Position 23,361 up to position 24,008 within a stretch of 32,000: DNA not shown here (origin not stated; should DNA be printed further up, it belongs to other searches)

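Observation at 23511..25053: Translationally coupled three-gene operon of unknown function sharing a novel NPF/WW/AVW module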

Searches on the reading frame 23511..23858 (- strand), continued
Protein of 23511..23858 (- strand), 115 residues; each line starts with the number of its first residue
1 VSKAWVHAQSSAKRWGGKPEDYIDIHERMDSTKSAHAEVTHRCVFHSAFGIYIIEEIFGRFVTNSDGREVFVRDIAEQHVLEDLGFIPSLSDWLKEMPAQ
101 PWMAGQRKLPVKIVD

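Call 56: get_annotated_region(hit=H48, flank=9000)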
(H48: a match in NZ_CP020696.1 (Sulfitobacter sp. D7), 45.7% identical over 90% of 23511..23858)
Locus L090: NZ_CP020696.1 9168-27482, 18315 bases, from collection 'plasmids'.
description: Sulfitobacter sp. D7 plasmid p2SUD7, complete sequence
organism: Sulfitobacter sp. D7 (NCBI taxid 1968541)
taxonomy: Bacteria; Pseudomonadota; Alphaproteobacteria; Rhodobacterales; Roseobacteraceae; Sulfitobacter; Sulfitobacter sp. D7
host: -; source: calanoid copepod; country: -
typing (MOB-suite, as given by PLSDB): conjugative; replicon rep_cluster_558; relaxase MOBP; mating-pair formation MPF_T
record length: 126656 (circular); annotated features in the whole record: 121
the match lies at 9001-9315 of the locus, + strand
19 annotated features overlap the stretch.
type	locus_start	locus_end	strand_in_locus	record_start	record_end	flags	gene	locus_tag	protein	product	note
CDS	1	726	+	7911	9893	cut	-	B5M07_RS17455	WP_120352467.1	ParB/RepB/Spo0J family partition protein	-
CDS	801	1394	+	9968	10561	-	-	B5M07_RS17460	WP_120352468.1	regulator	-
CDS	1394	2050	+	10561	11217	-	-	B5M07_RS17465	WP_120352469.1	hypothetical protein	-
CDS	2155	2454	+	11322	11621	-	-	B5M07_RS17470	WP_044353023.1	type II toxin-antitoxin system RelB/DinJ family antitoxin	GO:0006355 - regulation of DNA-templated transcription [Evidence IEA]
CDS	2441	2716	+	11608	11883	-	-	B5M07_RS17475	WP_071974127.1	type II toxin-antitoxin system mRNA interferase toxin, RelE/StbE family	-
CDS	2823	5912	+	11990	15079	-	-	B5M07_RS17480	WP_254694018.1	strawberry notch-like NTP hydrolase domain-containing protein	-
CDS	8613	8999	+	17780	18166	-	-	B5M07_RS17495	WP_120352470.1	DUF6878 family protein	-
CDS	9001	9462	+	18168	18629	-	-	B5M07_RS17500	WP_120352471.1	hypothetical protein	-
CDS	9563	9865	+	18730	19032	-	-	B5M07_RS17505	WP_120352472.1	hypothetical protein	-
CDS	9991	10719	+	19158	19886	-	-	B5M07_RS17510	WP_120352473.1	DUF736 family protein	-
CDS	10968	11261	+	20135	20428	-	-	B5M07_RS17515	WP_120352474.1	helix-turn-helix transcriptional regulator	-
CDS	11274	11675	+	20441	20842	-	-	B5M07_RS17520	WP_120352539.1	VOC family protein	-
CDS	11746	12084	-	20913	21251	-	-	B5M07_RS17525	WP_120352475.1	hypothetical protein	-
CDS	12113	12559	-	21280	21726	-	-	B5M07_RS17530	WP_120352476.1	SRPBCC family protein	-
CDS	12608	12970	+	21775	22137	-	-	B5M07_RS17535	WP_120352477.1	helix-turn-helix transcriptional regulator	-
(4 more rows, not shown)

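Call 57: get_annotated_region(hit=H34, flank=9000)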
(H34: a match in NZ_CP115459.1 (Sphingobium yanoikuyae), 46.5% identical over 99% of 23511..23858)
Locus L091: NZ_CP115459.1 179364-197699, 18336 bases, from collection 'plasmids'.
description: Sphingobium yanoikuyae strain CC4533 plasmid pTB1, complete sequence
organism: Sphingobium yanoikuyae (NCBI taxid 13690)
taxonomy: Bacteria; Pseudomonadota; Alphaproteobacteria; Sphingomonadales; Sphingomonadaceae; Sphingobium; Sphingobium yanoikuyae
host: -; source: cell culture; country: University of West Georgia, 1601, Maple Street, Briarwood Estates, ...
typing (MOB-suite, as given by PLSDB): non-mobilizable; mating-pair formation MPF_T
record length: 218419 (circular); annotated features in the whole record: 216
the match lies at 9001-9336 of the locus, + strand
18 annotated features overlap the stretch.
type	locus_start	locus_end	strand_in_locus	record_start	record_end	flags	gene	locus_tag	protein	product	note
CDS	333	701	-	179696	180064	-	-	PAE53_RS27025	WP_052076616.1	TetR/AcrR family transcriptional regulator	GO:0006355 - regulation of DNA-templated transcription [Evidence IEA]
CDS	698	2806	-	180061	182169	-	-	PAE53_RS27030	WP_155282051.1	hypothetical protein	-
CDS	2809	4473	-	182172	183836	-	-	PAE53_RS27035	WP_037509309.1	hypothetical protein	-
CDS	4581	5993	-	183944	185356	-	-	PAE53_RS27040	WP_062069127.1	site-specific integrase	GO:0015074 - DNA integration [Evidence IEA]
CDS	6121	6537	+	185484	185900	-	-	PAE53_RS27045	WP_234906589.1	hypothetical protein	-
CDS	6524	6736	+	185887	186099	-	-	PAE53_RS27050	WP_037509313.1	hypothetical protein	-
CDS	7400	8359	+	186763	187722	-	-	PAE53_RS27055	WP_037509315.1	DUF2493 domain-containing protein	-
CDS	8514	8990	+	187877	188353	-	-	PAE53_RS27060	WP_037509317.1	DUF6878 family protein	-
CDS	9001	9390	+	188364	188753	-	-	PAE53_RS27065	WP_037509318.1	hypothetical protein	-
CDS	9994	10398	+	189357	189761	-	-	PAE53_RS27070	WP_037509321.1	single-stranded DNA-binding protein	-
CDS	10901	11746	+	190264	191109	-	-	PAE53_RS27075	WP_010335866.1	hypothetical protein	-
CDS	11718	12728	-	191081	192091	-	-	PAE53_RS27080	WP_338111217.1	glycosyltransferase family 4 protein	-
CDS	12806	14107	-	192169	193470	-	-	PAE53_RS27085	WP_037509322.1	lipopolysaccharide biosynthesis protein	-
CDS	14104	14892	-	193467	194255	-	-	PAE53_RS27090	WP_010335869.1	glycosyltransferase family A protein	-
CDS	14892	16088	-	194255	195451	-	-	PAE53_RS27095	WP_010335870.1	hypothetical protein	-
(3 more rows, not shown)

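Call 66: predict_structure(alignment_id=A3)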
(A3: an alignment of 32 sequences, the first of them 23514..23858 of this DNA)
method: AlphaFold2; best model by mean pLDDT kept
length: 115 residues; sequences in the alignment: 32
mean_pLDDT: 71.9   pTM: 0.62
mean pLDDT of the five models: 71.9, 60.2, 55.6, 55.3, 53.7
residues with pLDDT >= 90: 29; 70-90: 31; 50-70: 42; < 50: 13
segments of 3 or more residues with pLDDT < 50: 86-91
pLDDT, mean of each block of 10 residues (from residue 1): 87 95 88 61 56 76 94 83 57 53 49 58
secondary structure, 60 per line:
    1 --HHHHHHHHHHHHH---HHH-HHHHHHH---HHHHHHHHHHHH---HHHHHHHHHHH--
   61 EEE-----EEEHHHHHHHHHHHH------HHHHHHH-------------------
elements in order: H3-15 H23-29 H33-44 H48-58 E61-63 E69-71 H72-83 H90-96

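Call 68: search_solved_structures(query=A2, max_evalue=10, show_alignments=2)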
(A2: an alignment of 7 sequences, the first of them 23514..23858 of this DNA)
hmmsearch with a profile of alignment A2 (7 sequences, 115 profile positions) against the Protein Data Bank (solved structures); distinct sequences matched with E-value up to 10: 1.
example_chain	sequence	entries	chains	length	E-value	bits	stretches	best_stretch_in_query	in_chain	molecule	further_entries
1hrb_A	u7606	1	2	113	0.078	16.1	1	30-108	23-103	HEMERYTHRIN B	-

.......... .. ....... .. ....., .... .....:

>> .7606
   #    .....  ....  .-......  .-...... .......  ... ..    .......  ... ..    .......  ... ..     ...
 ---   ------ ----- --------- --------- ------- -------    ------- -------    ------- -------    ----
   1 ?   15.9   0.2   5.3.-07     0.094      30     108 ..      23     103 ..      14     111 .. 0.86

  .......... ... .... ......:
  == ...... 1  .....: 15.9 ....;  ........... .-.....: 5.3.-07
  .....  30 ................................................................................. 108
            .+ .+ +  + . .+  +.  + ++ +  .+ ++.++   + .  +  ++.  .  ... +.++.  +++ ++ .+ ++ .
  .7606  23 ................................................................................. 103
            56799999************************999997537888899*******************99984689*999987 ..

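Call 69: fold_search(model_id=the predicted structure, library=pdb)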
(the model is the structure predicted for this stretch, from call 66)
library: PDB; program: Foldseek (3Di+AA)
matches with E <= 10: 46; with E <= 0.001: 0
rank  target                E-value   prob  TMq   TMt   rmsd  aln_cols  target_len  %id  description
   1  8xx8_D                2.2e+00  0.07  0.21  0.11  12.4        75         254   24  Structure of Glycilhalorhodopsin from Salinarimonas soli (released 2024-10-16)
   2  8s5f_F                3.0e+00  0.06  0.23  0.10  11.7        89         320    9  Crystal structure of the HExxH domain of ChlBHExxH a novel alpha-ketoglutarate dependent oxygenase (released 2024-10-02)
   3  7sqc_2L               3.1e+00  0.08  0.31  0.18  12.2       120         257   12  Ciliary C1 central pair apparatus isolated from Chlamydomonas reinhardtii (released 2022-04-13)
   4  2iv0_A                3.1e+00  0.05  0.17  0.06  11.0        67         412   19  Thermal stability of isocitrate dehydrogenase from Archaeoglobus fulgidus studied by crystal structure analysis and en (released 2007-04-17)
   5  9gvf                  4.8e+00  0.05  0.22  0.14  12.6        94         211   14  Crystal structure of a computationally designed protein (released 2025-10-08)
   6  7sqc_2K               4.8e+00  0.05  0.26  0.16  13.8       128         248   13  Ciliary C1 central pair apparatus isolated from Chlamydomonas reinhardtii (released 2022-04-13)
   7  9pnq                  4.8e+00  0.02  0.19  0.03  15.0       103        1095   10  N4 vRNAP gp50 - Isolated RNAP Domain (released 2025-12-10)
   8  7aih_Ao               5.1e+00  0.06  0.32  0.17  10.1       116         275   16  The Large subunit of the Kinetoplastid mitochondrial ribosome (released 2021-04-28)
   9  7arc_V                5.1e+00  0.02  0.17  0.15  14.6       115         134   16  Cryo-EM structure of Polytomella Complex-I (peripheral arm) (released 2021-12-08)
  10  8s5f_A                5.4e+00  0.04  0.23  0.10  11.8        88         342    7  Crystal structure of the HExxH domain of ChlBHExxH a novel alpha-ketoglutarate dependent oxygenase (released 2024-10-02)
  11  6zj3_SX               6.0e+00  0.03  0.24  0.20   9.7       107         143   16  Cryo-EM structure of the highly atypical cytoplasmic ribosome of Euglena gracilis (released 2020-10-07)
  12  8anq_C                6.0e+00  0.03  0.19  0.11  12.2        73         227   12  Crystal structure of the microbial rhodopsin from Sphingomonas paucimobilis (SpaR) (released 2023-05-03)
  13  3r2d_B                6.4e+00  0.02  0.21  0.18  12.0       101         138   15  Crystal Structure of Antitermination Factors NusB and NusE in complex with dsRNA (released 2011-06-22)
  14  7bvg_P                6.4e+00  0.01  0.17  0.20  12.9       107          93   16  Cryo-EM structure of Mycobacterium smegmatis arabinosyltransferase EmbA-EmbB-AcpM2 in complex with di-arabinose. (released 2020-04-29)
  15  9gb5_I                6.8e+00  0.02  0.23  0.24  10.8       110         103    8  Contracted phiCD508 neck (released 2025-03-26)
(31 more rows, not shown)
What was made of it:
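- Tried and rejected: For g3 the best PDB hit was E 2.2 (call 69).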

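Call 87: search_solved_structures(query=A4, max_evalue=10, show_alignments=3)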
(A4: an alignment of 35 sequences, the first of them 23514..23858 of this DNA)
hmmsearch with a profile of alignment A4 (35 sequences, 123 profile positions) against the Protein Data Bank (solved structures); distinct sequences matched with E-value up to 10: 1.
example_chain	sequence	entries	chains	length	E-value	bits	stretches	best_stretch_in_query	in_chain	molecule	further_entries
1hrb_A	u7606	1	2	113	0.6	13.2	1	30-108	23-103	HEMERYTHRIN B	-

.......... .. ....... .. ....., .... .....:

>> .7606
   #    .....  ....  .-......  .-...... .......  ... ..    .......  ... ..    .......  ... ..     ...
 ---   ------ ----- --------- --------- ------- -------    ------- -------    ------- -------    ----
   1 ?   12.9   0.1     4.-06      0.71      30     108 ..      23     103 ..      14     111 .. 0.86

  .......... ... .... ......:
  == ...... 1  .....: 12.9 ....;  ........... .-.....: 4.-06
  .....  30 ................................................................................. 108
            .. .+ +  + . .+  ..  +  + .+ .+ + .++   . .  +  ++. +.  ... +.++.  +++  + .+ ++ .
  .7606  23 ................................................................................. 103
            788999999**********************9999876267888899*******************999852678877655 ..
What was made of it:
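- On Hemerythrin / HHE-type metal-binding helical bundle, for g3: The only PDB profile hit is hemerythrin 1hrb at E 0.078, weakening to E 0.6 with a broader profile (calls 68, 87).
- The one sequence lead, to hemerythrin, faded from E 0.078 to E 0.6 with a broader profile (calls 68, 87).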

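Call 99: get_annotated_region(hit=H36, flank=7000)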
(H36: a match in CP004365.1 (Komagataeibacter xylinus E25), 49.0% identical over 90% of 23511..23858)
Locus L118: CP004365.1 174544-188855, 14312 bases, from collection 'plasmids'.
description: Komagataeibacter xylinus E25 plasmid pGX5, complete sequence
organism: Komagataeibacter xylinus E25 (NCBI taxid 1296990)
taxonomy: Bacteria; Pseudomonadota; Alphaproteobacteria; Rhodospirillales; Acetobacteraceae; Komagataeibacter; Komagataeibacter xylinus; Komagataeibacter xylinus E25
host: -; source: -; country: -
typing (MOB-suite, as given by PLSDB): conjugative; replicon rep_cluster_1537; relaxase MOBF,MOBP; mating-pair formation MPF_I
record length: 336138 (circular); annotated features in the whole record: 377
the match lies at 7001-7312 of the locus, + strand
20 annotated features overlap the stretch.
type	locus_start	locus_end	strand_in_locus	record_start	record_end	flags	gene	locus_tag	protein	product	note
CDS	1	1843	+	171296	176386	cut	-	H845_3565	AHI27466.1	Helicase domain-containing protein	-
CDS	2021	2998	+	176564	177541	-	-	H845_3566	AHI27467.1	Putative chromosome-partitioning protein parB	-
CDS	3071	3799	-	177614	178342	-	-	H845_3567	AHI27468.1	IstB domain protein ATP-binding protein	-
CDS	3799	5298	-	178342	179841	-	-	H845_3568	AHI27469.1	Integrase, catalytic region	-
CDS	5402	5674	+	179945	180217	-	-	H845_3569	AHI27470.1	hypothetical protein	-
CDS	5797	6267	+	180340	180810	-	-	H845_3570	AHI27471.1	hypothetical protein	-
CDS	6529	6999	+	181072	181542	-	-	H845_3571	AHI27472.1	hypothetical protein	-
CDS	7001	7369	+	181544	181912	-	-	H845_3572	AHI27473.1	hypothetical protein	-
CDS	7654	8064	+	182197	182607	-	-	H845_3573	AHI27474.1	hypothetical protein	-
CDS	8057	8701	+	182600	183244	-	-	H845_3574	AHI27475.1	hypothetical protein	-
CDS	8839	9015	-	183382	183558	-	-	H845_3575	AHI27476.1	hypothetical protein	-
CDS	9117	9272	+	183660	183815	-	-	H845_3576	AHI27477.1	hypothetical protein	-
CDS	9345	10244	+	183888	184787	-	-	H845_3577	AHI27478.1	Antirestriction protein ArdC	-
CDS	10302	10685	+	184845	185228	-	-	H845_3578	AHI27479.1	hypothetical protein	-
CDS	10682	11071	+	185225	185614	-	-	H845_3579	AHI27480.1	hypothetical protein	-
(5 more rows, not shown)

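Call 100: get_annotated_region(hit=H51, flank=7000)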
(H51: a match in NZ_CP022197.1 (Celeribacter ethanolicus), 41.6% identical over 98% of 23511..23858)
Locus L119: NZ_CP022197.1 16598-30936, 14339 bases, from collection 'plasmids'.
description: Celeribacter ethanolicus strain TSPH2 plasmid unnamed, complete sequence
organism: Celeribacter ethanolicus (NCBI taxid 1758178)
taxonomy: Bacteria; Pseudomonadota; Alphaproteobacteria; Rhodobacterales; Roseobacteraceae; Celeribacter; Celeribacter ethanolicus
host: -; source: cell culture,oil-contaminated sediment; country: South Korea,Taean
typing (MOB-suite, as given by PLSDB): conjugative; replicon rep_cluster_231; relaxase MOBP; mating-pair formation MPF_T
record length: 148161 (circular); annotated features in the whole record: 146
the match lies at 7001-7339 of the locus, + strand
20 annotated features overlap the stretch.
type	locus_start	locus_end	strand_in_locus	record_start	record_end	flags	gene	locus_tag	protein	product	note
CDS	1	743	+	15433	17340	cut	-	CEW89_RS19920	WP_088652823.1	heavy metal translocating P-type ATPase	-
CDS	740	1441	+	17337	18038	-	-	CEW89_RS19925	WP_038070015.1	VIT family protein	-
CDS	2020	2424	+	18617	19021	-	-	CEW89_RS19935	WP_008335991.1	single-stranded DNA-binding protein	-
CDS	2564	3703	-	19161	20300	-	-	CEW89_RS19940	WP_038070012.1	hypothetical protein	-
CDS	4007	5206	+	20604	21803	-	-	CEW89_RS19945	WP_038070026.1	hypothetical protein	-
CDS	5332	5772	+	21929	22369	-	radC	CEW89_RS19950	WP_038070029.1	DNA repair protein RadC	GO:0006281 - DNA repair [Evidence IEA]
CDS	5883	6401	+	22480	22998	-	-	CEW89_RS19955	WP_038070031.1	hypothetical protein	-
CDS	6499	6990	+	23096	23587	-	-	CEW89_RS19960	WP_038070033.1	DUF6878 family protein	-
CDS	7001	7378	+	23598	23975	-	-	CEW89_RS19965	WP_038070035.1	hypothetical protein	-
CDS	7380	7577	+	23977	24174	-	-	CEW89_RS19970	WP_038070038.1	hypothetical protein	-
CDS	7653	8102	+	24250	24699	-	-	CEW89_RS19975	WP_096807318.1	hypothetical protein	-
CDS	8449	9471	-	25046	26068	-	-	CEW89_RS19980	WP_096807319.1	IS110 family transposase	-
CDS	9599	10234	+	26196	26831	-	-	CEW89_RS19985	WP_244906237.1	antitoxin of toxin-antitoxin stability system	-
CDS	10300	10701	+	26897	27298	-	-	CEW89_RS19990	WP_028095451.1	MbcA/ParS/Xre antitoxin family protein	-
CDS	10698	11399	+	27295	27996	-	-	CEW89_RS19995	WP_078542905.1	RES family NAD+ phosphorylase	-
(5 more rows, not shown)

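Call 101: get_annotated_region(hit=H33, flank=7000)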
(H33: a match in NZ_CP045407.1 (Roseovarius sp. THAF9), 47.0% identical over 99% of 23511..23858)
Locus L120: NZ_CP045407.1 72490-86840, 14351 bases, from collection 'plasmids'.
description: Roseovarius sp. THAF9 plasmid pTHAF9_c, complete sequence
organism: Roseovarius sp. THAF9 (NCBI taxid 2587847)
taxonomy: Bacteria; Pseudomonadota; Alphaproteobacteria; Rhodobacterales; Roseobacteraceae; Roseovarius; Roseovarius sp. THAF9
host: -; source: pure culture,Surface of a polyethylene microplastic particle present in tank 6 of a marine aquarium ...; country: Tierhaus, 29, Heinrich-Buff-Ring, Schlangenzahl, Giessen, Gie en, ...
typing (MOB-suite, as given by PLSDB): mobilizable; replicon rep_cluster_517; relaxase MOBP
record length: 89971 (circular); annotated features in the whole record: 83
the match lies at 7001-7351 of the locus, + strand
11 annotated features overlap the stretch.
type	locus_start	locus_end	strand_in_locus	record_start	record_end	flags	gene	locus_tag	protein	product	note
CDS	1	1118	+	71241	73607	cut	-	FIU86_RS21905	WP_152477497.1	xanthine dehydrogenase family protein molybdopterin-binding subunit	-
CDS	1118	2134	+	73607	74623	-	-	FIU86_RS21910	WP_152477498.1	asparaginase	-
CDS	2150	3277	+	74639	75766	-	-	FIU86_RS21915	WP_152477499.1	amidohydrolase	-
CDS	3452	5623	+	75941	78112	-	-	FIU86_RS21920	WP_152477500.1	ParB/RepB/Spo0J family partition protein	-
CDS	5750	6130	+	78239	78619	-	-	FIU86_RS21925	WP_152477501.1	DUF3768 domain-containing protein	-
CDS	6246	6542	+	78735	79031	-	-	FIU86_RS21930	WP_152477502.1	hypothetical protein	-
CDS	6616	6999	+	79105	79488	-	-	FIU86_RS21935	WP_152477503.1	DUF6878 family protein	-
CDS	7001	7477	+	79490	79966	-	-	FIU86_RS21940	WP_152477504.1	hypothetical protein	-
CDS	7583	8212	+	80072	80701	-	-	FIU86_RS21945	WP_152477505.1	hypothetical protein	-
CDS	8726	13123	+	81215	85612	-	-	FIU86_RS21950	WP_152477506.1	strawberry notch-like NTP hydrolase domain-containing protein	-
CDS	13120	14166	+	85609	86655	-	-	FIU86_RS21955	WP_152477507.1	toprim domain-containing protein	-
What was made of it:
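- All five plasmid loci examined show co-oriented arrays that include genes such as ssb, ardC, radC, parB-like and strawberry-notch genes (calls 56, 57, 99-101). DUF6878-DUF6915 pairs lie in arrays that include genes such as ssb, ardC, radC, parB-like and strawberry-notch genes on conjugative plasmids (calls 56, 57, 99-101).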
